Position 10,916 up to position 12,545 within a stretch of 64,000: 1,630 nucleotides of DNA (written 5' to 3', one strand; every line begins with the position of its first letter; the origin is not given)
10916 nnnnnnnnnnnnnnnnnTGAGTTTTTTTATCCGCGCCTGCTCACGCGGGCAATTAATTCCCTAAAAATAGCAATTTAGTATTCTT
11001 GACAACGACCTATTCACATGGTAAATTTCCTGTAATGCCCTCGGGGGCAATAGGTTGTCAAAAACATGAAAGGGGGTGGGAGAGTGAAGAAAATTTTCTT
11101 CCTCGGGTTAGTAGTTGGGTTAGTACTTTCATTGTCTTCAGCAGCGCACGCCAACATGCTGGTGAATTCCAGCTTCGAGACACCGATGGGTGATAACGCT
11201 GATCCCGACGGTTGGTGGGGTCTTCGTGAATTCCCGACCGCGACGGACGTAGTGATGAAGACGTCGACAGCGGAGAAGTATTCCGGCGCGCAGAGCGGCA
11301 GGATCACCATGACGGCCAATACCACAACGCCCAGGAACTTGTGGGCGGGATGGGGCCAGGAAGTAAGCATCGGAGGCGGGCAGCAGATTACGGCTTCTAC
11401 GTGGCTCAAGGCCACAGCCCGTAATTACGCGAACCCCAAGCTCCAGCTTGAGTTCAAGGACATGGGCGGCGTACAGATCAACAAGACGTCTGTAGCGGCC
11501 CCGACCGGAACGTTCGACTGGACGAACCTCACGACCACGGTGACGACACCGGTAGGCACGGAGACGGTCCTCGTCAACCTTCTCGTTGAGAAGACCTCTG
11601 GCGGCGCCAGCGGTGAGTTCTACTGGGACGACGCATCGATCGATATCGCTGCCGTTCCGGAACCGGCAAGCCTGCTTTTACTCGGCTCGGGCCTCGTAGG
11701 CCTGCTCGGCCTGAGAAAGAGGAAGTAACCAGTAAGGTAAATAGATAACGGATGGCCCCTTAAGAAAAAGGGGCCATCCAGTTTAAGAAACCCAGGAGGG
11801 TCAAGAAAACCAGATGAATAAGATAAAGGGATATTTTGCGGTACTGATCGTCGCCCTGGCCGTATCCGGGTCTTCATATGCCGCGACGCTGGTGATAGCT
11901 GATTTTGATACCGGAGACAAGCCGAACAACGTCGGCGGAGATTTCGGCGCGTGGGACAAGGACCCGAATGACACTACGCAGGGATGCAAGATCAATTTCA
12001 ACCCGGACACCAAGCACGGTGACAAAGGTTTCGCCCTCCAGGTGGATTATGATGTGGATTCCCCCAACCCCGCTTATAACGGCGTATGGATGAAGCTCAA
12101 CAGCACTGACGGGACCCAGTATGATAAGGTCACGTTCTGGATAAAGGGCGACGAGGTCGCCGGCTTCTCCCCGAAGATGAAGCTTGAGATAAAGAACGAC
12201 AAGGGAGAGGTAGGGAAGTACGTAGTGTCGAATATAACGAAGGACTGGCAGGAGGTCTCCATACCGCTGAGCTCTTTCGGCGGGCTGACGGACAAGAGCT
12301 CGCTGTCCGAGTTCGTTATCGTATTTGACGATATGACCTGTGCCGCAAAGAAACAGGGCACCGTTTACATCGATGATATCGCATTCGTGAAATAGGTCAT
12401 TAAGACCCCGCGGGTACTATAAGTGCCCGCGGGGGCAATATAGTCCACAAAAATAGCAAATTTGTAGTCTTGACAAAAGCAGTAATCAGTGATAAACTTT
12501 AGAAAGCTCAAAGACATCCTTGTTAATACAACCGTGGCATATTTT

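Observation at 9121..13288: Paralogous array of secreted beta-sandwich proteins, including PEP-CTERM exosortase substrates, translationally coupled to a c-di-GMP signalling gene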

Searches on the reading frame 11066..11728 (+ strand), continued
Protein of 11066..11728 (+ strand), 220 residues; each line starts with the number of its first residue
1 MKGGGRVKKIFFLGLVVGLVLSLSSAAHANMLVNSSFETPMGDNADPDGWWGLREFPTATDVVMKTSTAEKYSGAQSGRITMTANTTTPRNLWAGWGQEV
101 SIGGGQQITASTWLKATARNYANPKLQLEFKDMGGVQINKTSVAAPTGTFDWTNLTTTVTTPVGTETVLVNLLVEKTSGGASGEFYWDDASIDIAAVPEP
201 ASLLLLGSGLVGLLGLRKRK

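Call 86: search_solved_structures(query=A3, max_evalue=1, show_alignments=3)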
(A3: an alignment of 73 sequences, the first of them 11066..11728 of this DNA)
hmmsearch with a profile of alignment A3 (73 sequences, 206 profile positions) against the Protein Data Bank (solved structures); distinct sequences matched with E-value up to 1: 29.
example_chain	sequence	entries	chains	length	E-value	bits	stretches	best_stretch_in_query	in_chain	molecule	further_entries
8zdo_v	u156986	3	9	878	6.4e-09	39.8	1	15-178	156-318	Central fiber protein (gp20)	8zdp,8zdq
2zex_A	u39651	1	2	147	8.8e-09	39.3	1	23-176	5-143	S-layer associated multidomain endoglucanase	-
2zew_A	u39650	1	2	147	1e-08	39.2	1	23-176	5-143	S-layer associated multidomain endoglucanase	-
2zey_A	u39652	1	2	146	1.3e-08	38.8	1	24-176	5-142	S-layer associated multidomain endoglucanase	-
3oea_A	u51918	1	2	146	1.6e-08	38.5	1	24-176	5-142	S-layer associated multidomain endoglucanase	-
3oeb_A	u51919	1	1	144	2e-08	38.1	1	24-176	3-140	S-layer associated multidomain endoglucanase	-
2w5f_A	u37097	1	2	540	5.3e-07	33.5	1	32-178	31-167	ENDO-1,4-BETA-XYLANASE Y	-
2wys_A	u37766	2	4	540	6e-07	33.4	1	32-178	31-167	ENDO-1,4-BETA-XYLANASE Y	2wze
1gui_A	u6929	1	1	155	1.2e-05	29.1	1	26-177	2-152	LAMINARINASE 16A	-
9fli_A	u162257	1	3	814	4.3e-05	27.3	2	24-107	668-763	Arabinogalactan endo-beta-1,4-galactanase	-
2zez_A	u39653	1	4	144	0.00015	25.5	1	24-151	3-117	S-layer associated multidomain endoglucanase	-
4d0q_A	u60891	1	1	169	0.00036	24.3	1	24-177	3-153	HYALURONATE LYASE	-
8xmz_A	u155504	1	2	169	0.00057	23.6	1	26-149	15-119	T9SS C-terminal target domain-containing protein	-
1h6x_A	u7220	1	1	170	0.0015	22.3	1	39-160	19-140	ENDO-1,4-BETA-XYLANASE Y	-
1dyo_A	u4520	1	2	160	0.0016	22.1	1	40-160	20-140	ENDO-1,4-BETA-XYLANASE Y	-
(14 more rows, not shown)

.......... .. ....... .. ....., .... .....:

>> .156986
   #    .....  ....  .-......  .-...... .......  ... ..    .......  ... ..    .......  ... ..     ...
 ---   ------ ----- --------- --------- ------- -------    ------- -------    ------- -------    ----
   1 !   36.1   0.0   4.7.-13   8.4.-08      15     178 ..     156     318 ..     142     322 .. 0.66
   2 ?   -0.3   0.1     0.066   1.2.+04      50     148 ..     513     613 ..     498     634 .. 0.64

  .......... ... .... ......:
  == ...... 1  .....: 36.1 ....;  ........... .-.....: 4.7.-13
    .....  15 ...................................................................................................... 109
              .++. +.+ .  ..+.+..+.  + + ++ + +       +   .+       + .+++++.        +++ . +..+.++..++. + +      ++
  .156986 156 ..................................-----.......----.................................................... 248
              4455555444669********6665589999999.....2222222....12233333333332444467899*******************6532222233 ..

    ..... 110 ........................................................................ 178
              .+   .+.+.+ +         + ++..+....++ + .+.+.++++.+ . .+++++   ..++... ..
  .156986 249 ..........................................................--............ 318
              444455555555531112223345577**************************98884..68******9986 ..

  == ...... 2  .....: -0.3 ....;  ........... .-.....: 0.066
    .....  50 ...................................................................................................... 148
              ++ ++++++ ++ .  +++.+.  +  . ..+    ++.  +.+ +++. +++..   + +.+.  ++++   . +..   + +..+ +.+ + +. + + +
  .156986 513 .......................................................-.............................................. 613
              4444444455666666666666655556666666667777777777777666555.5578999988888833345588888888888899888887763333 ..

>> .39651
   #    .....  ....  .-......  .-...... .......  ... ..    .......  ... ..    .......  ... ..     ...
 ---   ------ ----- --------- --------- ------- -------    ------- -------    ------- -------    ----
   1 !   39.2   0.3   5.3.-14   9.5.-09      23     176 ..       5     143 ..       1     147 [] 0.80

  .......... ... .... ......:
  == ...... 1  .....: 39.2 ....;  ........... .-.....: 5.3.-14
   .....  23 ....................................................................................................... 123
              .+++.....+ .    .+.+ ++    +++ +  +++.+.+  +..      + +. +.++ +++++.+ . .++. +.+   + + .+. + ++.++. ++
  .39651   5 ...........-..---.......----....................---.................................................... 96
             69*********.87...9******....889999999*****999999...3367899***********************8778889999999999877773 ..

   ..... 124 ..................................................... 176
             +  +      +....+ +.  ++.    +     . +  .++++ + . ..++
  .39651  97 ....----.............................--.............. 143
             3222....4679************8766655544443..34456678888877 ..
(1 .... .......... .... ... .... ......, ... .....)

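Call 92: search_protein_families(library=pfam, alignment_id=A3, max_evalue=0.01)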
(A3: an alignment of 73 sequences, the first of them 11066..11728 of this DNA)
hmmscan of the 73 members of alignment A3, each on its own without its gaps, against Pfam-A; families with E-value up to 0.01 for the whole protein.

A. member 1, window:11066-11728:+ (220 aa): 1 family
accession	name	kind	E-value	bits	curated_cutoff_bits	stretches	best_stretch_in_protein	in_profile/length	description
PF07589.16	PEP-CTERM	-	3.4e-07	30.5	20.7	1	196-219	1-23/24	PEP-CTERM motif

B. families by the number of members that match (of 73 scanned): 3 families
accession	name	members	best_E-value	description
PF07589.16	PEP-CTERM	71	1.2e-07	PEP-CTERM motif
PF02018.23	CBM_4_9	18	3.7e-09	Carbohydrate binding domain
PF18205.6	VPDSG-CTERM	2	0.0039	VPDSG-CTERM motif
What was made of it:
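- On Pfam CBM_4_9 (PF02018): 18 of 73 members of the g3 family match at E<=0.01, best 3.7e-9 (call 92).
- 71 of 73 family members carry the tail (call 92).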

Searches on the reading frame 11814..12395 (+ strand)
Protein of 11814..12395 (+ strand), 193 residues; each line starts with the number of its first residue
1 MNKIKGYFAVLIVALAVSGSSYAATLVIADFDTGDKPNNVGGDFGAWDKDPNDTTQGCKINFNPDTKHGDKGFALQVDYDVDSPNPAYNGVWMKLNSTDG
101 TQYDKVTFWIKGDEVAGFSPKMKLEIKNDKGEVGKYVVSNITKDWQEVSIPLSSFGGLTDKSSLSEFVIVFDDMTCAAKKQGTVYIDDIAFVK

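Call 3: search_protein_families(library=pfam, proteins=[window:11814-12395:+], max_evalue=1)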
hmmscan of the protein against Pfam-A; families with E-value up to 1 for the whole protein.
window:11814-12395:+ (193 aa): 4 families
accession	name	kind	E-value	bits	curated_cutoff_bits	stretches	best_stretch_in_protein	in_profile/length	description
PF03425.19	CBM_11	-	2.3e-08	34.7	27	1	27-161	14-141/182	Carbohydrate binding domain (family 11)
PF21582.3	CBM30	-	0.017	15.5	27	1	138-189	117-166/170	Carbohydrate binding domain 30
PF00629.30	MAM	-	0.16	12.2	26.4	1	132-191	102-152/158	MAM domain, meprin/A5/mu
PF18329.7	SGBP_B_XBD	-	0.32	11.5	26.4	0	87-165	91-158/186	Surface glycan-binding protein B xyloglucan binding domain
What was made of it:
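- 11814..12395 (+): g4: signal peptide plus a single CBM11-type domain (family Y). No anchor. Pfam PF03425, 34.7 bits against a cut-off of 27 (call 3).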

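Call 4: search_protein_families(library=ncbifam, proteins=[window:11814-12395:+], max_evalue=1)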
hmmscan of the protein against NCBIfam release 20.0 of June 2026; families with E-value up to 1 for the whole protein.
window:11814-12395:+ (193 aa): 0 families

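Call 55: search_solved_structures(query=A6, max_evalue=1, show_alignments=3)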
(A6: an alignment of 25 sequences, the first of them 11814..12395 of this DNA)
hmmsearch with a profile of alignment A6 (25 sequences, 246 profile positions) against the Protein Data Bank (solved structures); distinct sequences matched with E-value up to 1: 8.
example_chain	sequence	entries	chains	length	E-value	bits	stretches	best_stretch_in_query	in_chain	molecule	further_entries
2lro_A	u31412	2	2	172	0.00059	22.6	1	120-242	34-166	Endoglucanase H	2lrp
1v0a_A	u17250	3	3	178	0.00068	22.4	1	120-242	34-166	ENDOGLUCANASE H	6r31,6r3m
1wmx_A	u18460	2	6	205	0.0021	20.8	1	142-242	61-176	COG3291: FOG: PKD repeat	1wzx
2c24_A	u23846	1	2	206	0.0021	20.8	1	142-242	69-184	ENDOGLUCANASE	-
7v5y_B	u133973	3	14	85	0.16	14.6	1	179-243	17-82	Antitoxin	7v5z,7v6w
1uww_A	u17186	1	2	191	0.19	14.4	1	200-244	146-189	ENDOGLUCANASE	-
5cyb_A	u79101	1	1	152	0.19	14.4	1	5-113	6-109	Lipoprotein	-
5n9j_G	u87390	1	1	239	0.86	12.2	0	1-85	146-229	Mediator of RNA polymerase II transcription subunit 4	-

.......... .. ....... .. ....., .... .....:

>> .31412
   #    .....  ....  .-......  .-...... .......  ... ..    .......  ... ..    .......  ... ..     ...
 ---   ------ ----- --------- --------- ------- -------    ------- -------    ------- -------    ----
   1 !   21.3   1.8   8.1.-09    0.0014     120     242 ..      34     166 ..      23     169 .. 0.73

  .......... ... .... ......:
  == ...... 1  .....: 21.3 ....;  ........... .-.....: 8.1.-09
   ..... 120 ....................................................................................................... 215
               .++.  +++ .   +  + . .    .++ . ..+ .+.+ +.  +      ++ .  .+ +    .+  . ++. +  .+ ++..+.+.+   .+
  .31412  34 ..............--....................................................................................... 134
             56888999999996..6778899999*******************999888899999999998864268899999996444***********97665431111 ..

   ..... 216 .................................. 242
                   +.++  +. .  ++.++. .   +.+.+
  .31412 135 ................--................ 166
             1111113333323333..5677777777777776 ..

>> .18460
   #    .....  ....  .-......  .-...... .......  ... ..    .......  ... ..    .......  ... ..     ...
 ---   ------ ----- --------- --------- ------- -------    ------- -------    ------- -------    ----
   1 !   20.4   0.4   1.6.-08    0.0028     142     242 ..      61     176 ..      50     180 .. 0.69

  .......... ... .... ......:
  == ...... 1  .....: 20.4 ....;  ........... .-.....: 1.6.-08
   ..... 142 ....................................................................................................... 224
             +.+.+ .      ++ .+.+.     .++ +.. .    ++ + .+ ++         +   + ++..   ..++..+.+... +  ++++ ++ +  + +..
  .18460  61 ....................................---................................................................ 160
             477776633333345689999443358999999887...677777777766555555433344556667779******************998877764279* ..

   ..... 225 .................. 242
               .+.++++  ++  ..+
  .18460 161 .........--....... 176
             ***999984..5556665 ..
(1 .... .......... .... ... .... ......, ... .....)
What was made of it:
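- PDB profile searches (calls 55, 86).
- On CBM11 (Pfam PF03425; CAZy CBM11): The N-terminal part, including Tyr22, is not aligned (call 55).
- Closest known: CBM11 of Clostridium thermocellum Lic26A-Cel5E. Same: The equivalents of Tyr53 and Asp128 are conserved (call 55).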

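Call 93: search_protein_families(library=pfam, alignment_id=A6, max_evalue=0.01)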
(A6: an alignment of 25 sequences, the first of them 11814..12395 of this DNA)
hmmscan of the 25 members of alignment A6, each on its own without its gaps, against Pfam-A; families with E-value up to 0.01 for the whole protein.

A. member 1, window:11814-12395:+ (193 aa): 1 family
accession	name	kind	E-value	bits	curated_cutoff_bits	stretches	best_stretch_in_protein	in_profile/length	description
PF03425.19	CBM_11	-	2.3e-08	34.7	27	1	27-161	14-141/182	Carbohydrate binding domain (family 11)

B. families by the number of members that match (of 25 scanned): 6 families
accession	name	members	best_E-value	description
PF03425.19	CBM_11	25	4.7e-10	Carbohydrate binding domain (family 11)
PF00629.30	MAM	17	8.8e-07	MAM domain, meprin/A5/mu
PF08547.18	CIA30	17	2.1e-05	Complex I intermediate-associated protein 30 (CIA30)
PF18329.7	SGBP_B_XBD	6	0.0013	Surface glycan-binding protein B xyloglucan binding domain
PF21582.3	CBM30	1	3.4e-11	Carbohydrate binding domain 30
PF13627.12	LptM_cons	1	0.0093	LPS-assembly lipoprotein LptM, conserved region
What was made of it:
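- On CBM11 (Pfam PF03425; CAZy CBM11): 25 of 25 family Y members match at E<=0.01, best 4.7e-10 (call 93).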
